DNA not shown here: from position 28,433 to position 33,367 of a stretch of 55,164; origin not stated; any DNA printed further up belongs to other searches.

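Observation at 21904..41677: Expanded MoxR-DUF58-VWA (Bat-like) supercluster: 11 co-directional, translationally coupled genes encoding a putative envelope machine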

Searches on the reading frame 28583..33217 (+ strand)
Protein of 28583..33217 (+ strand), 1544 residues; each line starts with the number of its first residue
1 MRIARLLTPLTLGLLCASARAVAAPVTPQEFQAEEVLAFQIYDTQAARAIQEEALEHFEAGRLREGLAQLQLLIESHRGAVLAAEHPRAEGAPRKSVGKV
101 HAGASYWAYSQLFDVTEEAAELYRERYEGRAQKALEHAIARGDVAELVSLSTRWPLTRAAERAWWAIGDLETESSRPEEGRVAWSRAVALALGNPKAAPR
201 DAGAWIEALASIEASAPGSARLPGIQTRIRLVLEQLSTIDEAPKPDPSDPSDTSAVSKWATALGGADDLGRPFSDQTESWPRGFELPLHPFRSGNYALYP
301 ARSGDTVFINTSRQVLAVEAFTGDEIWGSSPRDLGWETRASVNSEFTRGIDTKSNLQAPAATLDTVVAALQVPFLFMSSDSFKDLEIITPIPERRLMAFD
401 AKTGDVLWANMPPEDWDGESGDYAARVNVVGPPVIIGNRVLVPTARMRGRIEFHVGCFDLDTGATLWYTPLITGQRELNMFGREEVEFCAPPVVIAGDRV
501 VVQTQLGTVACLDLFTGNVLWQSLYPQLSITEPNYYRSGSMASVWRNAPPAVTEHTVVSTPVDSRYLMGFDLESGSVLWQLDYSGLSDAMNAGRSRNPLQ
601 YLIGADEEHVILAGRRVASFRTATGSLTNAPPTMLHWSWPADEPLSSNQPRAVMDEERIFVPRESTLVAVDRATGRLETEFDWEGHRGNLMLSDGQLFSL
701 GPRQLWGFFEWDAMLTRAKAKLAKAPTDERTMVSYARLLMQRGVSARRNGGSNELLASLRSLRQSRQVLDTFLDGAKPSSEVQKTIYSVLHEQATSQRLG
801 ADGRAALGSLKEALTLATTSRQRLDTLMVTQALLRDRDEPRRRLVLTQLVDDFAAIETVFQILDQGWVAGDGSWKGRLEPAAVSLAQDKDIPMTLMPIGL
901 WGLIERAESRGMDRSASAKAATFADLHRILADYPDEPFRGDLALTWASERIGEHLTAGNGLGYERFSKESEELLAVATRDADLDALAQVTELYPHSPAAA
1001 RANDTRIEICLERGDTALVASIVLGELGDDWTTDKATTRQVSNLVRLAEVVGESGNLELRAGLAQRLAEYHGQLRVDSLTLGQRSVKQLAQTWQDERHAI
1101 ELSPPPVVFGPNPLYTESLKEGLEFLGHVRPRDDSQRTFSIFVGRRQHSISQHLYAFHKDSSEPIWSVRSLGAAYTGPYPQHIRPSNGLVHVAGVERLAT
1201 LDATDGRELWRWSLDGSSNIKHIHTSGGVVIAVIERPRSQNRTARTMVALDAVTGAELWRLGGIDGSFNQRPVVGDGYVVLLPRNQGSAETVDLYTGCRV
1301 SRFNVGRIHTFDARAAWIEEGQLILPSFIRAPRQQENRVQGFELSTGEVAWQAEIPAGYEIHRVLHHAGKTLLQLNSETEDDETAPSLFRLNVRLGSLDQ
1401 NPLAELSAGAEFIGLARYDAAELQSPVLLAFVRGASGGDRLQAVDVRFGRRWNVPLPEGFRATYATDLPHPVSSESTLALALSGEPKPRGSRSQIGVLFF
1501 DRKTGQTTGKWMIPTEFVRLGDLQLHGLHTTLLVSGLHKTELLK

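Call 4: search_protein_families(library=pfam, proteins=[window:28583-33217:+], max_evalue=0.01)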
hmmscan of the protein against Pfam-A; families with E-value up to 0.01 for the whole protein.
window:28583-33217:+ (1544 aa): 3 families
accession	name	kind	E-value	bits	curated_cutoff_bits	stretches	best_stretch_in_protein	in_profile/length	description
PF13360.13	PQQ_2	-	4e-39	135.1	27.6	4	454-698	4-211/233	Outer membrane protein assembly factor BamB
PF01011.28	PQQ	-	3.4e-16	59.5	26.7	1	299-467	52-204/595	Glucose/ethanol/alcohol dehydrogenase, beta-propeller domain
PF13570.13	Beta-prop_ACSF4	-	0.00016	21.6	133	0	488-585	136-214/329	Beta-alanine-activating enzyme, beta-propeller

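Call 5: search_protein_families(library=ncbifam, proteins=[window:28583-33217:+], max_evalue=0.01)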
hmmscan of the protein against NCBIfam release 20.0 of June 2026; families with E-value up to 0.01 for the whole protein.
window:28583-33217:+ (1544 aa): 5 families
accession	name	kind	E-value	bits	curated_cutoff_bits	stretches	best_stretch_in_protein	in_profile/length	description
TIGR03300.1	assembly_YfgL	equivalog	8e-15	54.4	285.2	2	397-675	78-299/377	outer membrane protein assembly factor BamB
NF008351.0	PRK11138.1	equivalog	2.6e-11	42.7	423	1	1190-1302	72-185/394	outer membrane protein assembly factor BamB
TIGR03075.1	PQQ_enz_alc_DH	subfamily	6.8e-11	41.5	480.05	1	387-478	123-206/530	PQQ-dependent dehydrogenase, methanol/ethanol family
TIGR03074.1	PQQ_membr_DH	subfamily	1.9e-09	36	832.65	1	300-443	209-341/783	membrane-bound PQQ-dependent dehydrogenase, glucose/quinate/shikimate family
TIGR04528.1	acido_non_PQQ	subfamily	9.2e-08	31.3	650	0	391-468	109-178/493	acido-empty-quinoprotein group A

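Call 82: search_protein_families(library=padloc, proteins=[window:28583-33217:+], max_evalue=0.001)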
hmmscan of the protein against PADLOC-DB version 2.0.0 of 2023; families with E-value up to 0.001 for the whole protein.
window:28583-33217:+ (1544 aa): 0 families
